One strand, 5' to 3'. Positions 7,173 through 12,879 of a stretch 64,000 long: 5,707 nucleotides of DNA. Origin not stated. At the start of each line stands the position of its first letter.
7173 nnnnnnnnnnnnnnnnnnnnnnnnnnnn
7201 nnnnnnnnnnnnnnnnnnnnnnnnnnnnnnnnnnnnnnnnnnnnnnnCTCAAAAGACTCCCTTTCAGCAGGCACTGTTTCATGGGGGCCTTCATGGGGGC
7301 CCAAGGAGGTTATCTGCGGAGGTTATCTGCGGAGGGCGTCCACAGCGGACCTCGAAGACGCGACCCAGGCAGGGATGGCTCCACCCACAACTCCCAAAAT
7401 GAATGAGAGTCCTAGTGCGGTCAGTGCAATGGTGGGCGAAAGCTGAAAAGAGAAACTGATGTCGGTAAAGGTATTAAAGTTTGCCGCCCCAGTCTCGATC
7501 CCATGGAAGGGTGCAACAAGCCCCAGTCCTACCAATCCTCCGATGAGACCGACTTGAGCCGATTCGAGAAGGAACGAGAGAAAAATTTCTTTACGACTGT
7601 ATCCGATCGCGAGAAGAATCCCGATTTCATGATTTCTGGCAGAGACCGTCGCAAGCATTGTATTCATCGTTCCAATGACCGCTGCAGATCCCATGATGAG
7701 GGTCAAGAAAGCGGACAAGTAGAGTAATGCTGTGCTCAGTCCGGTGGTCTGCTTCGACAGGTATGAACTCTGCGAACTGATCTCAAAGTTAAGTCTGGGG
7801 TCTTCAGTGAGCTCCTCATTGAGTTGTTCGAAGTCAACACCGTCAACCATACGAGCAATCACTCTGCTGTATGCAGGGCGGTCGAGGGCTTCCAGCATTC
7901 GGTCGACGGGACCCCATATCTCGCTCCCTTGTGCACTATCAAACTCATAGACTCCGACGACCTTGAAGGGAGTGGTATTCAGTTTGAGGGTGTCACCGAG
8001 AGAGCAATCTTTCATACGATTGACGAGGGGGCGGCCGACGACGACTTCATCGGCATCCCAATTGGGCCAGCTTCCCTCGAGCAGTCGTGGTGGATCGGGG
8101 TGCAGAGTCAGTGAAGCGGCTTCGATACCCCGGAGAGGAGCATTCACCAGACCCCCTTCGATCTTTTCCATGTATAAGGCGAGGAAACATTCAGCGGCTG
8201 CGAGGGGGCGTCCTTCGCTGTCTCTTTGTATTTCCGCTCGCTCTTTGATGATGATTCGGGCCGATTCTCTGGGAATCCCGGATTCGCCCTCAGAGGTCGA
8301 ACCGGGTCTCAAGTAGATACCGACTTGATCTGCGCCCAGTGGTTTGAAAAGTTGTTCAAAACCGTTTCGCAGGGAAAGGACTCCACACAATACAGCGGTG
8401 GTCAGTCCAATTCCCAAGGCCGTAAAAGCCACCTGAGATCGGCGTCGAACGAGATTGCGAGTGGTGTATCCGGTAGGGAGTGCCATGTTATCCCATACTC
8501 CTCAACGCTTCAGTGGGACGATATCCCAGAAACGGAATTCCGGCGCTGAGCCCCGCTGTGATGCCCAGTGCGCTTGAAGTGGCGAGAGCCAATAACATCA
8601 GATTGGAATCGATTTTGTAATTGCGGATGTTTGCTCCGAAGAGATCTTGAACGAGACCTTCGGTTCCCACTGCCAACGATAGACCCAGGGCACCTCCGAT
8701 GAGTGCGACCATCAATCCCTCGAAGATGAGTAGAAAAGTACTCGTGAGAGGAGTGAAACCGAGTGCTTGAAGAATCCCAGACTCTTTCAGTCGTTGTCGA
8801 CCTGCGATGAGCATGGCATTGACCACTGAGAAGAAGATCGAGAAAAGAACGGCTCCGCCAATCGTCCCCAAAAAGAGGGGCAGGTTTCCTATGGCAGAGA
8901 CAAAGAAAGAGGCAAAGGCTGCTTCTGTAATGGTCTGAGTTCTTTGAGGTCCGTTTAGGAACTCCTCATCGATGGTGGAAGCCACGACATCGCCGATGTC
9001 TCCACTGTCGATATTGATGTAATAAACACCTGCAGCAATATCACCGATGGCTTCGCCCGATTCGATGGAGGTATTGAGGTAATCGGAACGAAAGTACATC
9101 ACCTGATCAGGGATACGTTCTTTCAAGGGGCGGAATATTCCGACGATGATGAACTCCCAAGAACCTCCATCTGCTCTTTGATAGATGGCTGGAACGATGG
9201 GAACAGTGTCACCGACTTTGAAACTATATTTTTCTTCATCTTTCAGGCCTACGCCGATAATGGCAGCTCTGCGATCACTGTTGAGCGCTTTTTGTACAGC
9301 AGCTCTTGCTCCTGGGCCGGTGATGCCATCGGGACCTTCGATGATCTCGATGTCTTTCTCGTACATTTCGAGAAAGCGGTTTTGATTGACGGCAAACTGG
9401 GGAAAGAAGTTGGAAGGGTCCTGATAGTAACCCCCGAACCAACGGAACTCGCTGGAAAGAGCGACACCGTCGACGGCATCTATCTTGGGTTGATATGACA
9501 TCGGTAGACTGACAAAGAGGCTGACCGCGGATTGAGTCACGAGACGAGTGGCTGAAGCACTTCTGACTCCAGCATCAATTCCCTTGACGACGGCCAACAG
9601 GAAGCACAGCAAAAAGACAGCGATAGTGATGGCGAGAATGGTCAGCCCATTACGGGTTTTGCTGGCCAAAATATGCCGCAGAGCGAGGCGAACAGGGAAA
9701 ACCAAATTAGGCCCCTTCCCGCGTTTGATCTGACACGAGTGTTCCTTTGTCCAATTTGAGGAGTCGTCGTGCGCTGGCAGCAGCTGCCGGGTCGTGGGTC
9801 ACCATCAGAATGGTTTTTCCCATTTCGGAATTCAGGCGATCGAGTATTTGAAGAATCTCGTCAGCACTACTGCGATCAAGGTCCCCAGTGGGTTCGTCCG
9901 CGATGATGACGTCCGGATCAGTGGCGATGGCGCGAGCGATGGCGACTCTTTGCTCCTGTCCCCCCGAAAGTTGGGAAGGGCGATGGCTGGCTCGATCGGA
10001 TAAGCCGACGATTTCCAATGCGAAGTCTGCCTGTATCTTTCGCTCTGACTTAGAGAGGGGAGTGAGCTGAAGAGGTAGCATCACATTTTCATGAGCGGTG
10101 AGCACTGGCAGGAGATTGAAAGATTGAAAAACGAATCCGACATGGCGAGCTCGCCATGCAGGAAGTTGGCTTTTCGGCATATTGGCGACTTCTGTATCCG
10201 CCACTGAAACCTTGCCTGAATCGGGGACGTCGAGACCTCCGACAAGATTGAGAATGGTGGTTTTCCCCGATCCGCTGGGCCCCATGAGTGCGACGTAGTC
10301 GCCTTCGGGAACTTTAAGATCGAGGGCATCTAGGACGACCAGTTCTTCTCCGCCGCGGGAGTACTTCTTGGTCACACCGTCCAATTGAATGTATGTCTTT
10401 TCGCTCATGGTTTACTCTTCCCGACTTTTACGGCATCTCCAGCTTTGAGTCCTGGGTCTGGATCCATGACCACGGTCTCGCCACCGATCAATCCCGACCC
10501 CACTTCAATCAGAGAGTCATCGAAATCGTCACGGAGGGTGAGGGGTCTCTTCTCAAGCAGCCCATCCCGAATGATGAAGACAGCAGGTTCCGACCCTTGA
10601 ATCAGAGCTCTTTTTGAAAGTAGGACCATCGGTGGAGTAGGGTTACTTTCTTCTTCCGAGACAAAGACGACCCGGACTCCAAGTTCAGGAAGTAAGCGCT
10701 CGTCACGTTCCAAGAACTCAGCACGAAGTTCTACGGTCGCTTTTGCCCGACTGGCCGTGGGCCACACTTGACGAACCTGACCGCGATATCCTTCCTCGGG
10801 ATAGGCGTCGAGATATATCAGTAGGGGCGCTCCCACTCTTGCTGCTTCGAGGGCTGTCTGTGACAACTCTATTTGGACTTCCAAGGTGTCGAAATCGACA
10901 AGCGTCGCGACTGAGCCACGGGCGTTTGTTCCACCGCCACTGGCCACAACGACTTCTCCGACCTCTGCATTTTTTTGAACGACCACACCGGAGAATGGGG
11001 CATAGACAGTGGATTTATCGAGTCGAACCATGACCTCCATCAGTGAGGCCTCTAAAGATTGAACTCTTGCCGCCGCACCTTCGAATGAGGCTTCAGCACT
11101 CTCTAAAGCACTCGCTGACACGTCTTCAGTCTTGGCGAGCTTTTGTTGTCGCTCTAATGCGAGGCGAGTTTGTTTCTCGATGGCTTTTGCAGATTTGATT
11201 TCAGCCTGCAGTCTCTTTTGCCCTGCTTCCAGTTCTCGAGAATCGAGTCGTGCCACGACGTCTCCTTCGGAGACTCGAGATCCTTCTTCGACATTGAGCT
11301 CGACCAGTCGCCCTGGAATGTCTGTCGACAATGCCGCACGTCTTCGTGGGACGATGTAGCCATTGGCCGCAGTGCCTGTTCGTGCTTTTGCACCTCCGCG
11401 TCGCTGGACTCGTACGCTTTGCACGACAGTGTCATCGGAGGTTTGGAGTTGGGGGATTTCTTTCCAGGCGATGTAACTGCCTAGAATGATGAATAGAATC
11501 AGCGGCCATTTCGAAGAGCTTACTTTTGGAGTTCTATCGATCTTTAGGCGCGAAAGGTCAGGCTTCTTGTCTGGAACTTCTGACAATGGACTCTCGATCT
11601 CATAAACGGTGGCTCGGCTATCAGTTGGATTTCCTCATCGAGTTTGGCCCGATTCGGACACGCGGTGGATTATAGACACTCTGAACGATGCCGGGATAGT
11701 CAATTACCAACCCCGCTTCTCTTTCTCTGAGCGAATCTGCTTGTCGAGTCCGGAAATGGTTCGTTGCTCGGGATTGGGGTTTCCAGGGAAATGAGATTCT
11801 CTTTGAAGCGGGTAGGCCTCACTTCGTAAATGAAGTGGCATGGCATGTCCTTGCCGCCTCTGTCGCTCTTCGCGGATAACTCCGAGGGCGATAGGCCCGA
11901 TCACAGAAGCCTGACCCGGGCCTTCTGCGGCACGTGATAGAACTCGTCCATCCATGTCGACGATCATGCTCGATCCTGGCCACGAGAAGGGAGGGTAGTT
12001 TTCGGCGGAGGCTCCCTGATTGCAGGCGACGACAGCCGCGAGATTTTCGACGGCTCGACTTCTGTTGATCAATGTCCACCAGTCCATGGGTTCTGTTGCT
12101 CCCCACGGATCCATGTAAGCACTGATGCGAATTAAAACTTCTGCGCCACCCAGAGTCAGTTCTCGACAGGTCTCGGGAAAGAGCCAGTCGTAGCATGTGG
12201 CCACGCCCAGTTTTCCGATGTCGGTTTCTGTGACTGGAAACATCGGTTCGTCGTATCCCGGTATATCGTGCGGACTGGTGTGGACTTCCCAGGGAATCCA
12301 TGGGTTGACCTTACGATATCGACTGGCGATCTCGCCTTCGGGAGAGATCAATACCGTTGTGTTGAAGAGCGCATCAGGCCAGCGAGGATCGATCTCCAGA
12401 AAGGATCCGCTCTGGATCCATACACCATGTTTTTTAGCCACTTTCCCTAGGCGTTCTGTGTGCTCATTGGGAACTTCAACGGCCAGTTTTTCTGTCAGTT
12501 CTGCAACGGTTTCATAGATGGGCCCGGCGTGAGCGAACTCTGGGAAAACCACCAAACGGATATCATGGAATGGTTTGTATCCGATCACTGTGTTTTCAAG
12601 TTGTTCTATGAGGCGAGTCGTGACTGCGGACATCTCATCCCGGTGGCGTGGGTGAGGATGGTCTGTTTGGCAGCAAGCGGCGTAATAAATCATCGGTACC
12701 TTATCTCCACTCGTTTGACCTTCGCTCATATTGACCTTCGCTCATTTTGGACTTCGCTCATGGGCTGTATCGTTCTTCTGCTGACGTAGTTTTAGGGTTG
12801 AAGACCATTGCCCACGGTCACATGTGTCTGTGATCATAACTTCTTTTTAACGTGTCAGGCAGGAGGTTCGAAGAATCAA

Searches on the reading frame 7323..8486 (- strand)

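Call 28: search_protein_families(library=pfam, proteins=[window:7323-8486:-], max_evalue=0.001)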
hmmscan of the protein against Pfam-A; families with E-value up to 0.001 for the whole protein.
window:7323-8486:- (387 aa): 2 families
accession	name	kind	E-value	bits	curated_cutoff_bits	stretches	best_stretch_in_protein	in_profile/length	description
PF12704.14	MacB_PCD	-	1e-15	59.1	27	1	20-228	2-206/207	MacB-like periplasmic core domain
PF02687.27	FtsX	-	5.3e-15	56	25.5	1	260-379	2-118/120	FtsX-like permease C-terminal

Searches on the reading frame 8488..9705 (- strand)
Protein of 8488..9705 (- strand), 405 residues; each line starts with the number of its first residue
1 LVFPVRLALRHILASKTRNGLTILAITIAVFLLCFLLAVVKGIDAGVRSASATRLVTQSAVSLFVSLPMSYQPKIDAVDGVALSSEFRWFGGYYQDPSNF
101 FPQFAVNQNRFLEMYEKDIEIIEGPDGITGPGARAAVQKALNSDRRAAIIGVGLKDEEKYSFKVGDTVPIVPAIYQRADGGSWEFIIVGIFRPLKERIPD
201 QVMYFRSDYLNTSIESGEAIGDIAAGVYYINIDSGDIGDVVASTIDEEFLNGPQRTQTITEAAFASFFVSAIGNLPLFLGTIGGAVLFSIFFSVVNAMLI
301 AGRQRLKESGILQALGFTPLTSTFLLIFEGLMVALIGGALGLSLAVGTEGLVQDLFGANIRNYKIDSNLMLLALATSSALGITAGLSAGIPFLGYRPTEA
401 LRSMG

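Call 28: search_protein_families(library=pfam, proteins=[window:8488-9705:-], max_evalue=0.001)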
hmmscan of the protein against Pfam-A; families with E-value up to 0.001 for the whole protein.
window:8488-9705:- (405 aa): 2 families
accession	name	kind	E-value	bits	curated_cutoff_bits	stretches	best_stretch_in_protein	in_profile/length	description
PF02687.27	FtsX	-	6.4e-08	33.1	25.5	1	282-383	3-102/120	FtsX-like permease C-terminal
PF12704.14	MacB_PCD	-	9.9e-06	26.4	27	1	21-195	3-158/207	MacB-like periplasmic core domain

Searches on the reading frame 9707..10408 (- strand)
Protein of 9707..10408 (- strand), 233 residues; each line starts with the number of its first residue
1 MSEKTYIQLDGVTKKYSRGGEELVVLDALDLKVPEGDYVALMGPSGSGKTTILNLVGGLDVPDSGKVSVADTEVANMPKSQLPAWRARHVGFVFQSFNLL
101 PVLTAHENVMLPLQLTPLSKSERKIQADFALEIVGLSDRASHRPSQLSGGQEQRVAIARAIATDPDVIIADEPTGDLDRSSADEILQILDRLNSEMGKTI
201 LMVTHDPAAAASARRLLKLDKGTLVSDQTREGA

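Call 28: search_protein_families(library=pfam, proteins=[window:9707-10408:-], max_evalue=0.001)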
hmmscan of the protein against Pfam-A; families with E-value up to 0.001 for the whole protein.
window:9707-10408:- (233 aa): 3 families
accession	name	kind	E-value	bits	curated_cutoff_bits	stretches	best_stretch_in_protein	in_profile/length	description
PF00005.33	ABC_tran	-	3.9e-33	115.4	25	1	26-174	1-136/137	ABC transporter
PF13304.12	AAA_21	-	0.0002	21.9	27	0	144-208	235-301/304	AAA domain, putative AbiEii toxin, Type IV TA system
PF13481.12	AAA_25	-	0.00026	21.1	27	0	33-205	30-189/195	AAA domain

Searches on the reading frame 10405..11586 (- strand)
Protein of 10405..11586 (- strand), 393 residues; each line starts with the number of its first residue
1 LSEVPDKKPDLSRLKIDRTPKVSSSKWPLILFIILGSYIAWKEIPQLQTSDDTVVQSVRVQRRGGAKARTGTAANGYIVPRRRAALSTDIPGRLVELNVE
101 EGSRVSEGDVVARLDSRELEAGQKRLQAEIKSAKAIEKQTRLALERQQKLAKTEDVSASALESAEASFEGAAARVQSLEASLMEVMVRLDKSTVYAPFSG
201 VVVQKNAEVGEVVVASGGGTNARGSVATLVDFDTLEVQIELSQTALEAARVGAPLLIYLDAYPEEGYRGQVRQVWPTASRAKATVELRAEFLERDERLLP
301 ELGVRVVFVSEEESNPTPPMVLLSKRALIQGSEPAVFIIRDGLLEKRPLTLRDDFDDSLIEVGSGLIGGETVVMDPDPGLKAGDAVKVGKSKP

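Call 28: search_protein_families(library=pfam, proteins=[window:10405-11586:-], max_evalue=0.001)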
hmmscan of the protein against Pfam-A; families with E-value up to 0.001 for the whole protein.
window:10405-11586:- (393 aa): 4 families
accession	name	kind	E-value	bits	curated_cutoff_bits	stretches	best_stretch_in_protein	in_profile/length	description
PF16576.10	HlyD_D23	-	4.2e-19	69.1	30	1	81-302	17-212/214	Barrel-sandwich domain of CusB or HlyD membrane-fusion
PF13437.12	HlyD_3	-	1.5e-14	55.1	22.2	1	193-299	1-104/106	HlyD family secretion protein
PF13533.13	Biotin_lipoyl_2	-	3.9e-08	33.4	29.8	1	86-115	3-32/32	Biotin-lipoyl like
PF01551.29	Peptidase_M23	-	0.00023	21.7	28.7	0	93-132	51-89/96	Peptidase family M23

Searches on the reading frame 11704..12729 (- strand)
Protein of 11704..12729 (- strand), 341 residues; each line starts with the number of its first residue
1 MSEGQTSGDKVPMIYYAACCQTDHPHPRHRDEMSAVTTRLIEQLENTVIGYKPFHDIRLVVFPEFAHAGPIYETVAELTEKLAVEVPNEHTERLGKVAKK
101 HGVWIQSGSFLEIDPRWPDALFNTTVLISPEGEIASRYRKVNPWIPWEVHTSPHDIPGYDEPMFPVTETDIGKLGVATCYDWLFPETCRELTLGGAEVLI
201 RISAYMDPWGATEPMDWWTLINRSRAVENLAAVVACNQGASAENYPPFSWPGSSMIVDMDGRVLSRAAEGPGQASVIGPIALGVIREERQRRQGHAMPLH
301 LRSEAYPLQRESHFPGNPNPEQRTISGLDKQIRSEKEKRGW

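Call 28: search_protein_families(library=pfam, proteins=[window:11704-12729:-], max_evalue=0.001)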
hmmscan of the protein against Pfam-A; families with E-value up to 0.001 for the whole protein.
window:11704-12729:- (341 aa): 1 family
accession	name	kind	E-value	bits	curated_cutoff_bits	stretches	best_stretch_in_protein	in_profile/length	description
PF00795.27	CN_hydrolase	-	2.7e-36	125.6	23.2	1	51-286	28-252/256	Carbon-nitrogen hydrolase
